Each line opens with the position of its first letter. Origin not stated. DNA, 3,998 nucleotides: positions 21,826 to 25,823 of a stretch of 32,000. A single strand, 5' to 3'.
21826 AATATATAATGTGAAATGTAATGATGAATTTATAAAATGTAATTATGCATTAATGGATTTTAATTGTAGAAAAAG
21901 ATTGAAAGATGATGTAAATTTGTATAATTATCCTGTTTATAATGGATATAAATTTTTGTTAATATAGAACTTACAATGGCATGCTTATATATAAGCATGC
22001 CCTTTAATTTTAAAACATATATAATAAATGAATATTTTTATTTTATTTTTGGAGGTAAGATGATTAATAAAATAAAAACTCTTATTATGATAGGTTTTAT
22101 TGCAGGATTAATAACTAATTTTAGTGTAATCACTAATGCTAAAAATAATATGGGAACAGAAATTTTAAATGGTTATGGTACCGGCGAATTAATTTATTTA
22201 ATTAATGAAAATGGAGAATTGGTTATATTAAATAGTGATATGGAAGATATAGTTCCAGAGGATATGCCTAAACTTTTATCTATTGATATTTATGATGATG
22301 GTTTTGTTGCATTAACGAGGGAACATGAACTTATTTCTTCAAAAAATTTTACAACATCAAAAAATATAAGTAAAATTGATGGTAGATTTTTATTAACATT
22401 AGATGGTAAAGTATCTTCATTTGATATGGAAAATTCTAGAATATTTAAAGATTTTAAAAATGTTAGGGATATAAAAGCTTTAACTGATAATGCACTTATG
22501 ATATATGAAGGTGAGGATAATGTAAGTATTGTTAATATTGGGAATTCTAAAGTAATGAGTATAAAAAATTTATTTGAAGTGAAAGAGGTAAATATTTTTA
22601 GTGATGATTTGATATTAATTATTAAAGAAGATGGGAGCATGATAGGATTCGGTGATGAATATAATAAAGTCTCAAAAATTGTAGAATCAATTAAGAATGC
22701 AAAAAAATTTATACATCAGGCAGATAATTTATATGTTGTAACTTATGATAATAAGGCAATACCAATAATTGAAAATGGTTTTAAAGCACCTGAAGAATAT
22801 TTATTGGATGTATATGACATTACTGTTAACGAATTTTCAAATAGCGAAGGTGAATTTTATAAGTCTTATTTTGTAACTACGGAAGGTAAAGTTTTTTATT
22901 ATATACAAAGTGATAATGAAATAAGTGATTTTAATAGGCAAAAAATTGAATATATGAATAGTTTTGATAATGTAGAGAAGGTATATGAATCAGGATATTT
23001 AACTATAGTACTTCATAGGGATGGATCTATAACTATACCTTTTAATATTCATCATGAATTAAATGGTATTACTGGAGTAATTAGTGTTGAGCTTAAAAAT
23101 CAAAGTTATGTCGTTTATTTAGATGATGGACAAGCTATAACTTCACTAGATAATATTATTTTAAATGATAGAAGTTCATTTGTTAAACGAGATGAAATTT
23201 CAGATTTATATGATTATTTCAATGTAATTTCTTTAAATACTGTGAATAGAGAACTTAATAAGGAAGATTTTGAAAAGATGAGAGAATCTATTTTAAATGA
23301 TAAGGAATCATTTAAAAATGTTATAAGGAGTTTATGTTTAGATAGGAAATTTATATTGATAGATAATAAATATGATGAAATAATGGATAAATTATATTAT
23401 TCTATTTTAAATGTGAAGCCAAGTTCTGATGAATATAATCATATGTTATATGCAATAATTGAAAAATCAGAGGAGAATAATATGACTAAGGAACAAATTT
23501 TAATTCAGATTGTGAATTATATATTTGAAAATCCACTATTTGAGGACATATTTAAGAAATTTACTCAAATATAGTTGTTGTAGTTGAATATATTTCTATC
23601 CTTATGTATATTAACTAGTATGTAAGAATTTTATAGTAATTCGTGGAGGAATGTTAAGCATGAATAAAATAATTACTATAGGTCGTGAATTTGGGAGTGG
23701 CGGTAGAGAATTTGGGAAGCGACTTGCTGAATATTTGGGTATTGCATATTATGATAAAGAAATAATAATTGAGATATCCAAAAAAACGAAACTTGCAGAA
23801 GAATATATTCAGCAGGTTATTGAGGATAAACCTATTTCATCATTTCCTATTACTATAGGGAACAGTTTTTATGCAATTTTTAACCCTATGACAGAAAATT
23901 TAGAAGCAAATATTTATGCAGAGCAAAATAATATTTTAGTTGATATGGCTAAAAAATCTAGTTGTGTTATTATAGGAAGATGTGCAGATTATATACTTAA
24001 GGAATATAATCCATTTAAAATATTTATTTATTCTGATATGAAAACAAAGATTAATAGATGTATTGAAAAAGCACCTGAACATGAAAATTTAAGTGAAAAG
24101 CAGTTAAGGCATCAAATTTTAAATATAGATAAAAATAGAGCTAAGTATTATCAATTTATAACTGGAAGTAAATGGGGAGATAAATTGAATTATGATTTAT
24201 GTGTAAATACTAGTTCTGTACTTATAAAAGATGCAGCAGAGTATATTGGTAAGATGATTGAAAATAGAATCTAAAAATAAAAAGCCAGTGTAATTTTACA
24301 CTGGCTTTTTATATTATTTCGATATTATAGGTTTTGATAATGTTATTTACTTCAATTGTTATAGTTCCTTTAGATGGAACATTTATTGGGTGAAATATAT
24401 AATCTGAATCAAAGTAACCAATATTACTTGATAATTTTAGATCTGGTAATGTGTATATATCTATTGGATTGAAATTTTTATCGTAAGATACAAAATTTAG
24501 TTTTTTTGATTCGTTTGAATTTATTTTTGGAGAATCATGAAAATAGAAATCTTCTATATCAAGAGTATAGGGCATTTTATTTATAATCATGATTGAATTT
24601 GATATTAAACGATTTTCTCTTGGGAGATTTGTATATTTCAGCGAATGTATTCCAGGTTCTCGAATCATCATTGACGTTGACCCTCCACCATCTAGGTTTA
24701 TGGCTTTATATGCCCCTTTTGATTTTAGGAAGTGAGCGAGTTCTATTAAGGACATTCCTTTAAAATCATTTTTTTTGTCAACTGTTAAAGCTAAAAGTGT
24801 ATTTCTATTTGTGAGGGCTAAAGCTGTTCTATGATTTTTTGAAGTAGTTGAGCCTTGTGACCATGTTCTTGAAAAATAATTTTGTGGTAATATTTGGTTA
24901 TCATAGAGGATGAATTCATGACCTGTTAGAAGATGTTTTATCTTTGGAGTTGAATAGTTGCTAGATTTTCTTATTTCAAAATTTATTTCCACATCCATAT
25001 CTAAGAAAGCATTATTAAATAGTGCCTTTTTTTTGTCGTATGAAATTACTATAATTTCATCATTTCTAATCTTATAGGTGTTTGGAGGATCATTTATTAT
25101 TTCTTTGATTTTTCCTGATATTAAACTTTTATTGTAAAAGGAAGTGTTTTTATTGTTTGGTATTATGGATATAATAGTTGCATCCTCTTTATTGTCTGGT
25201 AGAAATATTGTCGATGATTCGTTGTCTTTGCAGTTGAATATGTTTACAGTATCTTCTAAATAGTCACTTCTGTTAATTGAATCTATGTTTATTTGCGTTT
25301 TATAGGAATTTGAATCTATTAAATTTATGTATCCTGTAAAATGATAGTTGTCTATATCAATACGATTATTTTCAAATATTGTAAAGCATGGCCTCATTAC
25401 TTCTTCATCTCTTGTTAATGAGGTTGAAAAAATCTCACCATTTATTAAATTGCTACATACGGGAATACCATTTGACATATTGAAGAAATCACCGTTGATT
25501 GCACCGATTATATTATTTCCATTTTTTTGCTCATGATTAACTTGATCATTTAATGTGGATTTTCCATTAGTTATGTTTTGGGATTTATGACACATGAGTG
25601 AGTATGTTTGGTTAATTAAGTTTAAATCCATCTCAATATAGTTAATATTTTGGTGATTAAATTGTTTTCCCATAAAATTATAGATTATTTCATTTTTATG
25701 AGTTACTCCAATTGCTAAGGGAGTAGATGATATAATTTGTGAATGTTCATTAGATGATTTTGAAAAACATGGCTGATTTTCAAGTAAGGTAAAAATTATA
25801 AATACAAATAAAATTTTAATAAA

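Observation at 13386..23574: Orphan EssC + YukD module flanked by a helicase-like giant and a Sec-exported repeat protein, with no other T7SSb core genes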

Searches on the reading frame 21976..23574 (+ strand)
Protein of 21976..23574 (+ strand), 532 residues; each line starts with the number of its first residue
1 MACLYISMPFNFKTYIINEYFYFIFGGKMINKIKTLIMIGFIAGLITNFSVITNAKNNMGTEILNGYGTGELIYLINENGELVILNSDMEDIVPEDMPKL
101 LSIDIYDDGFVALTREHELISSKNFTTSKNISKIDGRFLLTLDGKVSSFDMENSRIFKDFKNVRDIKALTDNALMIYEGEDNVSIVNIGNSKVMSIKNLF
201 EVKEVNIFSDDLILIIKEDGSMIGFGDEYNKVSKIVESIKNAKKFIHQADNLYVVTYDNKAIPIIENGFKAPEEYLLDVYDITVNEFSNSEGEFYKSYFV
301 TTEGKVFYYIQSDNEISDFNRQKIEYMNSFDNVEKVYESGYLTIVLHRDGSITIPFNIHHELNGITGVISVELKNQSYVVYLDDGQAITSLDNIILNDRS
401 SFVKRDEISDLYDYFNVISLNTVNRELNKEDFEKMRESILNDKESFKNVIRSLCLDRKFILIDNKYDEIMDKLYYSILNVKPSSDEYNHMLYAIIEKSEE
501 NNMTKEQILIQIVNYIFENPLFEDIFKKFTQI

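Call 4: search_protein_families(library=pfam, proteins=[window:21976-23574:+], max_evalue=0.01)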
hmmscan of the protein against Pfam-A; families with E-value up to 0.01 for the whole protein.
window:21976-23574:+ (532 aa): 0 families

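Call 5: search_protein_families(library=ncbifam, proteins=[window:21976-23574:+], max_evalue=0.01)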
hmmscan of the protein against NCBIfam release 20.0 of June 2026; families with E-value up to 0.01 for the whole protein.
window:21976-23574:+ (532 aa): 0 families

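Call 7: search_protein_families(library=padloc, proteins=[window:21976-23574:+], max_evalue=0.01)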
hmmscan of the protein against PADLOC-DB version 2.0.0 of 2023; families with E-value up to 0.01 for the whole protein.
window:21976-23574:+ (532 aa): 0 families

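Call 37: find_homologous_proteins(query=window:22060-23574:+, max_evalue=0.001)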
Query window:22060-23574:+ (504 aa): 21 proteins with E <= 0.001 among 8000 candidates.
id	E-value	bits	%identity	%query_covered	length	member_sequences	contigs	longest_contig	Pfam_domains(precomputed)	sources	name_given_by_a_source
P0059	0.0e+0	1071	100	100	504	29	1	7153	-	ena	-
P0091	6.0e-279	944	87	100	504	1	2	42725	-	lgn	-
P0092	8.4e-262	887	82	100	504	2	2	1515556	-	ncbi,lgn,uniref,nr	ncbi:hypothetical protein [Candidatus Arthromitus sp. SFB-rat-Yit]|uniref:hypothetical protein n=1 T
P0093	1.2e-169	583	56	100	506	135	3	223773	-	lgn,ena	-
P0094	6.1e-158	545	52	100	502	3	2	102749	-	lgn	-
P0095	5.9e-152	525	51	100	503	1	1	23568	-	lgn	-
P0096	3.0e-148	513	50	100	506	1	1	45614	-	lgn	-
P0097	6.2e-142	492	49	99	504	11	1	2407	-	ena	-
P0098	3.2e-141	490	50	99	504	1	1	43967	-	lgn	-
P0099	4.0e-141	489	49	97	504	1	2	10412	-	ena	-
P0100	3.2e-137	476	47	100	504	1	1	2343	-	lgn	-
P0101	9.2e-134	465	49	98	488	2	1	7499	-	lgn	-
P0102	6.5e-133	462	47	99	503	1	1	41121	-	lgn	-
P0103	1.7e-132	461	49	99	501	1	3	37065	-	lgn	-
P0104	9.7e-132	458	47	99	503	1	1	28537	-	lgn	-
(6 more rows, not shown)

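Call 42: search_protein_families(library=pfam, alignment_id=A4, max_evalue=1)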
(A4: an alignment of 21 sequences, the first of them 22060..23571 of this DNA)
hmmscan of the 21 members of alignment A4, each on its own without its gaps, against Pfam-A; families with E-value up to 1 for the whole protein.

A. member 1, window:22060-23571:+ (504 aa): 2 families
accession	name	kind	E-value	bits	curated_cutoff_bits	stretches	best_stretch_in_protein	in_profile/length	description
PF14527.11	LAGLIDADG_WhiA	-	0.042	14.4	23.2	0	343-372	50-79/93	WhiA LAGLIDADG-like domain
PF04312.18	DUF460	-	0.27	11.4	28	1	6-68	29-90/135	Protein of unknown function (DUF460)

B. families by the number of members that match (of 21 scanned): 36 families (the first 25 are shown)
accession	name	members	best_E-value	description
PF13540.12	RCC1_2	11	0.00031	Regulator of chromosome condensation (RCC1) repeat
PF13946.11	DUF4214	5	0.00015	Domain of unknown function (DUF4214)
PF24848.1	DUF7723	3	0.0015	Family of unknown function (DUF7723)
PF01132.26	EFP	3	0.013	Elongation factor P (EF-P) OB domain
PF16755.11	Beta-prop_NUP159_NUP214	2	3.5e-05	NUP159/214 beta propeller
PF15645.12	Tox-PLDMTX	2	0.027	Dermonecrotoxin of the Papain-like fold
PF14527.11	LAGLIDADG_WhiA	2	0.042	WhiA LAGLIDADG-like domain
PF24172.1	CdiI_ImmP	2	0.13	CdiI immunity protein EcoliA0-like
PF23055.1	DUF7041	2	0.18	Domain of unknown function (DUF7041)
PF00614.28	PLDc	2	0.2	Phospholipase D Active site motif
PF12791.13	RsgI_N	1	0.00089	Anti-sigma factor N-terminus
PF11868.13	DUF3388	1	0.0024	Protein of unknown function (DUF3388)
PF02978.25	SRP_SPB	1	0.01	Signal peptide binding domain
PF03217.20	SlpA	1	0.012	Surface layer protein A domain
PF04822.18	Takusan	1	0.013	Takusan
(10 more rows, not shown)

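Call 53: predict_structure(alignment_id=A4)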
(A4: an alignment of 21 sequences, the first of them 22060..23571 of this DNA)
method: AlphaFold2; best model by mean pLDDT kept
length: 504 residues; sequences in the alignment: 21
mean_pLDDT: 81.6   pTM: 0.73
mean pLDDT of the five models: 81.6, 80.5, 74.3, 74.1, 71.3
residues with pLDDT >= 90: 164; 70-90: 269; 50-70: 40; < 50: 31
segments of 3 or more residues with pLDDT < 50: 1-31
pLDDT, mean of each block of 10 residues (from residue 1): 34 30 25 65 82 85 83 81 86 74 85 89 80 89 89 86 82 91 89 93 94 94 93 93 94 86 75 95 81 86 92 87 84 76 85 81 74 68 87 80 80 86 77 71 90 92 93 86 93 91 71
secondary structure, 60 per line:
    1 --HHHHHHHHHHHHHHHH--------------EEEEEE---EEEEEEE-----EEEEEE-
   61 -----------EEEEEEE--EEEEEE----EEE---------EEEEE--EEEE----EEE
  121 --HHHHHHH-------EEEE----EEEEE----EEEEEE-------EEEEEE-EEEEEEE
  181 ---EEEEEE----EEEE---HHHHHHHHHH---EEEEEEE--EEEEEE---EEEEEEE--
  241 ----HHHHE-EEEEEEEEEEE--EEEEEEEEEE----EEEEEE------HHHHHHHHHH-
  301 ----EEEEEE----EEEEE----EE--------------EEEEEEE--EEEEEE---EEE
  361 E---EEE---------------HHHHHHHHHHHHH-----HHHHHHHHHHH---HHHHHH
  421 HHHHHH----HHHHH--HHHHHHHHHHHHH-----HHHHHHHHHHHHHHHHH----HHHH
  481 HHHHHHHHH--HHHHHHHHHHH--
elements in order: H3-18 E33-38 E42-48 E54-59 E72-78 E81-86 E91-93 E103-107 E110-113 E118-120 H123-129 E137-140 E145-149 E154-159 E167-172 E174-180 E184-189 E194-197 H201-210 E214-220 E223-228 E232-238 H245-248 E251-261 E264-273 E278-283 H290-299 E305-310 E315-319 E340-346 E349-354 E358-361 E365-367 H383-395 H401-411 H415-426 H431-435 H438-450 H456-472 H477-489 H492-502

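Call 59: fold_search(model_id=the predicted structure, library=pdb)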
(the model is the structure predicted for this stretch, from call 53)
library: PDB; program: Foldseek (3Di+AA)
matches with E <= 10: 1386; with E <= 0.001: 407
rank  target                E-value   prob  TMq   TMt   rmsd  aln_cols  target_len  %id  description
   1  3qhy_B                1.2e-09  1.00  0.31  0.51   7.0       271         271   14  Structural, thermodynamic and kinetic analysis of the picomolar binding affinity interaction of the beta-lactamase inh (released 2011-07-20)
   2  3qi0_A                3.5e-09  1.00  0.31  0.51   7.4       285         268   12  Structural, thermodynamic and kinetic analysis of the picomolar binding affinity interaction of the beta-lactamase inh (released 2011-07-20)
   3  6zqe_UL               4.6e-09  1.00  0.20  0.14  28.2       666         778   10  Cryo-EM structure of the 90S pre-ribosome from Saccharomyces cerevisiae, state Dis-A (Poly-Ala) (released 2020-09-23)
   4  3qi0_C                6.4e-09  1.00  0.31  0.51   7.4       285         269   12  Structural, thermodynamic and kinetic analysis of the picomolar binding affinity interaction of the beta-lactamase inh (released 2011-07-20)
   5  8hmc_A                2.3e-08  1.00  0.24  0.18  23.5       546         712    8  base module state 1 of Tetrahymena IFT-A (released 2023-06-14)
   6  8f5o_C                6.4e-08  1.00  0.26  0.13  22.0       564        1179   10  Structure of Leishmania tarentolae IFT-A (state 1) (released 2022-12-21)
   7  6xzn_A                8.0e-08  1.00  0.29  0.37   9.0       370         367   10  Arabidopsis UV-B photoreceptor UVR8 mutant G101S W285A (released 2021-01-13)
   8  8y6p                  1.2e-07  1.00  0.20  0.11  19.7       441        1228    8  Structure of the auto-inhibited Dark monomer (released 2024-04-10)
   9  6zqd_UL               1.6e-07  1.00  0.18  0.13  29.0       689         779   10  Cryo-EM structure of the 90S pre-ribosome from Saccharomyces cerevisiae, state Post-A1 (released 2020-09-23)
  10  9e78_0L               2.5e-07  1.00  0.21  0.17  21.0       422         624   10  48-nm repeat of the Leishmania tarentolae doublet microtubule (released 2025-03-12)
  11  9h5k_B                2.8e-07  1.00  0.25  0.18  28.4       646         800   10  Cryo-EM structure of the SEAC-EGOC supercomplex (released 2025-11-05)
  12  7d4i_B2               3.3e-07  1.00  0.23  0.17  27.0       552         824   10  Cryo-EM structure of 90S small ribosomal precursors complex with the DEAH-box RNA helicase Dhr1 (State F) (released 2021-10-06)
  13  4dnu                  3.5e-07  1.00  0.30  0.37   9.5       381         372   11  Crystal structure of the W285A mutant of UVB-resistance protein UVR8 (released 2012-03-07)
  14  6qk7_A                3.5e-07  1.00  0.30  0.15  23.2       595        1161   11  Elongator catalytic subcomplex Elp123 lobe (released 2019-07-17)
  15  8j07_i8               3.5e-07  1.00  0.22  0.10  30.1       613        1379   12  96nm repeat of human respiratory doublet microtubule and associated axonemal complexes (released 2023-07-26)
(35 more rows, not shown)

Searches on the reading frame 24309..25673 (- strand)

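Call 4: search_protein_families(library=pfam, proteins=[window:24309-25673:-], max_evalue=0.01)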
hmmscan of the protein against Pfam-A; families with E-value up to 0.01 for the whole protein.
window:24309-25673:- (454 aa): 1 family
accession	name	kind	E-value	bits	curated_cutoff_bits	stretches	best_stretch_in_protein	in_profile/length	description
PF09992.14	NAGPA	-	1.6e-22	80.9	25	1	197-363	19-168/169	Phosphodiester glycosidase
